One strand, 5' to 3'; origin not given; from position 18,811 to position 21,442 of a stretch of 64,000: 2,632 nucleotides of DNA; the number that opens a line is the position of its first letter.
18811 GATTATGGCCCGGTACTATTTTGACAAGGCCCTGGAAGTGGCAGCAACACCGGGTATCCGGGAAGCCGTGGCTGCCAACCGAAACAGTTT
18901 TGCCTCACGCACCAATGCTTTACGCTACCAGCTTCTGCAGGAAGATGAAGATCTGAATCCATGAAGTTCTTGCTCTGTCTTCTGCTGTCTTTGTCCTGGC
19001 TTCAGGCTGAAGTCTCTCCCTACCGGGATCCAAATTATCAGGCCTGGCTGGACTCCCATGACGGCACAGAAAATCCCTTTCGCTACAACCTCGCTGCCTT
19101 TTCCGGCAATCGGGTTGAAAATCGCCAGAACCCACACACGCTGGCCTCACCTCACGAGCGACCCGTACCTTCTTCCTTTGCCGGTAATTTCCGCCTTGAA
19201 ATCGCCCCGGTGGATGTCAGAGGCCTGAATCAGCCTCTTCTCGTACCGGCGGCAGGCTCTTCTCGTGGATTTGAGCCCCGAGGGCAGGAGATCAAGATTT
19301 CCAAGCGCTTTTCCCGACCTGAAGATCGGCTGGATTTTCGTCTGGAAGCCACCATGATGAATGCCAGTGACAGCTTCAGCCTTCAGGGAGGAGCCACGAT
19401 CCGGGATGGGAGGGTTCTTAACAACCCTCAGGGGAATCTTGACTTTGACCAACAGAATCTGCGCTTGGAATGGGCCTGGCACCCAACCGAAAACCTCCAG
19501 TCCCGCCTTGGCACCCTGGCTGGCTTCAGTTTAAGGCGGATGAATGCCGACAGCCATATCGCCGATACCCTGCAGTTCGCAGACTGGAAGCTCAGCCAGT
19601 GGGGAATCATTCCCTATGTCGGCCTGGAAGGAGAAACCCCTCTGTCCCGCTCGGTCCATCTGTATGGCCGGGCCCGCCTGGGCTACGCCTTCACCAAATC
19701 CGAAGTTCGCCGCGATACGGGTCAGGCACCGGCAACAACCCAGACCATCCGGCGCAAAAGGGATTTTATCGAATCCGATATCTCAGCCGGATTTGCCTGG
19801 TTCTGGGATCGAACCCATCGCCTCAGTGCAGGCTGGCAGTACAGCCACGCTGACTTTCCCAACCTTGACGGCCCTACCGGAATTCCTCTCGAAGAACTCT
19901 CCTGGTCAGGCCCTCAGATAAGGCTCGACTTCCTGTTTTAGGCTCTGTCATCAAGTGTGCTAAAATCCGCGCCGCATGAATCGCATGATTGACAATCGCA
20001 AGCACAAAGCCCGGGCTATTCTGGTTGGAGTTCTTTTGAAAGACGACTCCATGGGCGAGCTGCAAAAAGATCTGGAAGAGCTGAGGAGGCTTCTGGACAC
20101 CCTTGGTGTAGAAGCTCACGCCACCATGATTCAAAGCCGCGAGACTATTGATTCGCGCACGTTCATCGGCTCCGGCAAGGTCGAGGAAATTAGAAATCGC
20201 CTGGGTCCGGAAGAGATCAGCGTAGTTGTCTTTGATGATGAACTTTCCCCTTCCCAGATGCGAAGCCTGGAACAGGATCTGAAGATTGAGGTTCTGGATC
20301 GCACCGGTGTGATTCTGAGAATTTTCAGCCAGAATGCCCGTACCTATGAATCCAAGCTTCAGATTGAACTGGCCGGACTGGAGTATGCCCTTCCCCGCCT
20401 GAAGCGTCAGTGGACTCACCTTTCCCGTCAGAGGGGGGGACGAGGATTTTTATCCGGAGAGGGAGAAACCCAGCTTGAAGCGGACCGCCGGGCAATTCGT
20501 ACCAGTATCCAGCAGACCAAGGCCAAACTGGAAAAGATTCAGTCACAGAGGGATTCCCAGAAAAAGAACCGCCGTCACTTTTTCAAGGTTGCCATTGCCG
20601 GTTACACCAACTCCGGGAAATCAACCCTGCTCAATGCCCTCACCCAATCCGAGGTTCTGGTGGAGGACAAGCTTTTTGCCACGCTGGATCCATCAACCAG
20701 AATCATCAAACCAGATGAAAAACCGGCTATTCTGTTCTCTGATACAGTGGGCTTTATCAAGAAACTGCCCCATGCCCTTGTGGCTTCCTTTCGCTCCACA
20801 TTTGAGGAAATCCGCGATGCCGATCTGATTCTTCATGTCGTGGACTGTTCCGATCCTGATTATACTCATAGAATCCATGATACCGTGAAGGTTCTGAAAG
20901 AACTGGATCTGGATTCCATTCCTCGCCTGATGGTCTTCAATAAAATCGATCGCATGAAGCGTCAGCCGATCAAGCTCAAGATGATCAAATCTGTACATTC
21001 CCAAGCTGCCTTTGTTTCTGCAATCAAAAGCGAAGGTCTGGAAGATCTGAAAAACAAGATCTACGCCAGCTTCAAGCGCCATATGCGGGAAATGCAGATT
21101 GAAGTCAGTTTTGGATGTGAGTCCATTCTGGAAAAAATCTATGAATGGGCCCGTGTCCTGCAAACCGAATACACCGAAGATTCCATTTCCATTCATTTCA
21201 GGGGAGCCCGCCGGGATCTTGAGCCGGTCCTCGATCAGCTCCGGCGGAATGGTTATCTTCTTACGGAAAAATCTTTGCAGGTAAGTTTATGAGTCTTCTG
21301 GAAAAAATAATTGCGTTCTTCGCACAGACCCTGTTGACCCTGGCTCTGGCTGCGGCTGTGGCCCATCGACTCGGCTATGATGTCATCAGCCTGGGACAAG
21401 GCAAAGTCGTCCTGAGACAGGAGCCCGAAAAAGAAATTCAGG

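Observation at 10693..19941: Co-directional flagellar filament cluster carrying glycosylation-type genes: fliD, Maf/DUF115, fliS, GNAT, Wzy_C-like::TPR membrane protein, TPR lipoprotein, OMP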

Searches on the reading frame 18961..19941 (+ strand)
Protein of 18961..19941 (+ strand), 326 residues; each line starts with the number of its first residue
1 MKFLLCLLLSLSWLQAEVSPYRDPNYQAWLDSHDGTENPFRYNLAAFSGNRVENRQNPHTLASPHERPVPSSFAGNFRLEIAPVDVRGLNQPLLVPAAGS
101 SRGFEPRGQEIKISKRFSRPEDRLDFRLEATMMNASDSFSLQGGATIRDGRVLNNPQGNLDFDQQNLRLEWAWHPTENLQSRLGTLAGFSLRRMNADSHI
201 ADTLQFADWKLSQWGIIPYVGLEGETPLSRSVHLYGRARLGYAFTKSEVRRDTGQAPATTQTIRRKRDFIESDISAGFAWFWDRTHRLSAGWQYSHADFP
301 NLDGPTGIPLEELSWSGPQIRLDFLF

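Call 3: search_protein_families(library=pfam, proteins=[window:18961-19941:+], max_evalue=0.01)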
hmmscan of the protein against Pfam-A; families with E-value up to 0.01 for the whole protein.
window:18961-19941:+ (326 aa): 0 families

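Call 4: search_protein_families(library=ncbifam, proteins=[window:18961-19941:+], max_evalue=0.01)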
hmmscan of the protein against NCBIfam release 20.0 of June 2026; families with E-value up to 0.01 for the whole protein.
window:18961-19941:+ (326 aa): 1 family
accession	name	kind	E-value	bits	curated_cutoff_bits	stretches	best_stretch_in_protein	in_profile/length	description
TIGR03014.2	EpsL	equivalog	0.0035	16.4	275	0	159-185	84-110/385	XrtB/PEP-CTERM-associated polysaccharide biosynthesis outer membrane protein EpsL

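Call 41: find_homologous_proteins(query=window:18961-19941:+)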
Query window:18961-19941:+ (326 aa): 1 proteins with E <= 0.001 among 1421 candidates.
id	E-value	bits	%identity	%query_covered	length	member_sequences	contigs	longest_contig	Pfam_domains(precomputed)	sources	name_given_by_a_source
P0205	1.6e-209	713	93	100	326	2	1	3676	-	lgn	-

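Call 43: search_solved_structures(query=A2, max_evalue=10)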
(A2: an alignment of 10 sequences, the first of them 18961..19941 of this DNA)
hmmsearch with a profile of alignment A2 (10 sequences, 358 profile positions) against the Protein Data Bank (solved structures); distinct sequences matched with E-value up to 10: 0.

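Call 63: predict_structure(alignment_id=A3)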
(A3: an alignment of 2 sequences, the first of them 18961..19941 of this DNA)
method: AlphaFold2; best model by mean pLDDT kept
length: 326 residues; sequences in the alignment: 2
mean_pLDDT: 28.7   pTM: 0.16
mean pLDDT of the five models: 28.7, 27.1, 26.4, 25.2, 25.0
residues with pLDDT >= 90: 0; 70-90: 2; 50-70: 10; < 50: 314
segments of 3 or more residues with pLDDT < 50: 13-326
pLDDT, mean of each block of 10 residues (from residue 1): 65 44 40 33 23 27 25 25 26 28 27 30 30 26 24 23 25 23 22 23 24 26 24 27 28 35 29 28 26 28 30 28 23
secondary structure, 60 per line:
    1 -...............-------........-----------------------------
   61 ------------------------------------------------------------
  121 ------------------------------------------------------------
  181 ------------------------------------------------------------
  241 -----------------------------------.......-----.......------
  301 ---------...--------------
elements in order: H2-16 H24-31 E276-282 E288-294

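Call 65: search_protein_families(library=pfam, alignment_id=A2, max_evalue=1)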
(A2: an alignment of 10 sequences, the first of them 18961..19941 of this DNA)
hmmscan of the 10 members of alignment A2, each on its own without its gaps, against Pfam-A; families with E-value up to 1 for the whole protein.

A. member 1, window:18961-19941:+ (326 aa): 0 families

B. families by the number of members that match (of 10 scanned): 1 family
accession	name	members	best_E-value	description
PF05150.18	Legionella_OMP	2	0.0005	Legionella pneumophila major outer membrane protein precursor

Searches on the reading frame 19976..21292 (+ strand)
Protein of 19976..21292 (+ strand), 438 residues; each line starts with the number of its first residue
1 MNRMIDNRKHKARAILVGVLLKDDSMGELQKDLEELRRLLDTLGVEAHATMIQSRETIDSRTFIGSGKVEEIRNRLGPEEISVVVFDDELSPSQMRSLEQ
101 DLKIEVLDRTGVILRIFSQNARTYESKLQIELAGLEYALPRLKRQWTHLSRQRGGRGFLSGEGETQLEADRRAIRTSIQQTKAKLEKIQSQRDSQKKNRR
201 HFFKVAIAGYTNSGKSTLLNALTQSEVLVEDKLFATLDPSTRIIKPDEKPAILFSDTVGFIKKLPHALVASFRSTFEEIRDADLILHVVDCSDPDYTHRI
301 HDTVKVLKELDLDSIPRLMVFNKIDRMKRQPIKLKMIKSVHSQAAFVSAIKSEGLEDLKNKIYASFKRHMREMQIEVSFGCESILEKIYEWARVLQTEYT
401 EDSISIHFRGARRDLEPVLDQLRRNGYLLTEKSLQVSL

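Call 3: search_protein_families(library=pfam, proteins=[window:19976-21292:+], max_evalue=0.01)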
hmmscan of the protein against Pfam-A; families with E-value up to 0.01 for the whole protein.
window:19976-21292:+ (438 aa): 14 families
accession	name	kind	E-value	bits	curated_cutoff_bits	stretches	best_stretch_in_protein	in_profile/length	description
PF13167.11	GTP-bdg_N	-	1.1e-29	103.2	25.4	1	31-117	2-88/89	GTP-binding GTPase N-terminal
PF16360.10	GTP-bdg_M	-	7e-26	91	29.5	1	121-199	2-79/79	GTP-binding GTPase Middle Region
PF01926.29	MMR_HSR1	-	1.6e-23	83.4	21.9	1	204-323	1-113/113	50S ribosome-binding GTPase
PF02421.24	FeoB_N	-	4.1e-07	30.1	27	1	204-362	2-156/156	Ferrous iron transport protein B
PF00009.33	GTP_EFTU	-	5.8e-06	26.4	26.5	1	279-334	90-142/188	Elongation factor Tu GTP binding domain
PF16897.10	MMR_HSR1_Xtn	-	2.4e-05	24.7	35.2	1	315-365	56-103/106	C-terminal region of MMR_HSR1 domain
PF00025.27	Arf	-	3.8e-05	23.7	22.3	1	200-362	12-170/174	ADP-ribosylation factor family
PF03193.22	RsgA_GTPase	-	4.6e-05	23.7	30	0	283-362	24-104/174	RsgA GTPase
PF00350.29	Dynamin_N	-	5.8e-05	23.6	27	1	205-236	1-32/168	Dynamin family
PF19275.4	HflX_C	-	0.00013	22.3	26.4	1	343-411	11-80/102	HflX C-terminal domain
PF02492.25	cobW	-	0.0018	18.3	20.7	0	245-338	79-167/180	CobW/HypB/UreG, nucleotide-binding domain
PF00071.28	Ras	-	0.0044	17.1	21.6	0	204-345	1-135/162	Ras family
PF00503.26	G-alpha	-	0.0045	16.6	48.8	0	186-222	5-41/333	G-protein alpha subunit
PF01580.24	FtsK_SpoIIIE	-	0.0086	16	24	0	179-228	16-65/221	FtsK/SpoIIIE family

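Call 4: search_protein_families(library=ncbifam, proteins=[window:19976-21292:+], max_evalue=0.01)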
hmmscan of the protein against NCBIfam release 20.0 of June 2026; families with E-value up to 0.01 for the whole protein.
window:19976-21292:+ (438 aa): 27 families (the best 25 are shown)
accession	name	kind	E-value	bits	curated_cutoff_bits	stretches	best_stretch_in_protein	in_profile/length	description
TIGR03156.1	GTP_HflX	equivalog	4.7e-128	427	216.75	1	13-363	1-348/351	GTPase HflX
NF008280.0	PRK11058.1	equivalog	4e-95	319.1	441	1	4-408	1-404/426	ribosome rescue GTPase HflX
NF000908.1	PRK00089.1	equivalog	8.6e-19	67.9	237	1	205-368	6-169/291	GTPase Era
TIGR03594.1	GTPase_EngA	equivalog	2.9e-18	66.1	306.7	1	204-372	2-166/432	ribosome biogenesis GTPase Der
TIGR00450.1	mnmE_trmE_thdF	equivalog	6.6e-18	65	252.6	1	169-420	177-427/446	tRNA uridine-5-carboxymethylaminomethyl(34) synthesis GTPase MnmE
TIGR03918.1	GTP_HydF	equivalog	1.4e-17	63.7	325.55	1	203-375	8-176/392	[FeFe] hydrogenase H-cluster maturation GTPase HydF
TIGR02729.1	Obg_CgtA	equivalog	3.7e-17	62.4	280.25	1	204-364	159-326/329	Obg family GTPase CgtA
NF008955.0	PRK12297.1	equivalog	2.6e-16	59.6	406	1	203-373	160-335/429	GTPase ObgE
NF008956.1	PRK12299.1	equivalog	1.1e-15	57.5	300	1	204-366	160-325/327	GTPase ObgE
NF003661.0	PRK05291.1-3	equivalog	2.4e-14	53.5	380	1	171-375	186-379/448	tRNA uridine-5-carboxymethylaminomethyl(34) synthesis GTPase MnmE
TIGR00436.1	era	equivalog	3.1e-13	49.7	116.25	1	204-369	2-166/270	GTPase Era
TIGR00231.1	small_GTP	domain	8.9e-12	45.1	42.5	1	203-328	4-126/164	GTP-binding protein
NF007071.0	PRK09518.1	equivalog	3e-10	39.3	953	1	197-327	439-568/706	bifunctional cytidylate kinase/GTPase Der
TIGR03596.1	GTPase_YlqF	equivalog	2.5e-09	36.9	208.2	1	167-228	83-144/276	ribosome biogenesis GTPase YlqF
NF002828.0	PRK03003.1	equivalog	3.3e-09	35.9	631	1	195-272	206-283/477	ribosome biogenesis GTPase Der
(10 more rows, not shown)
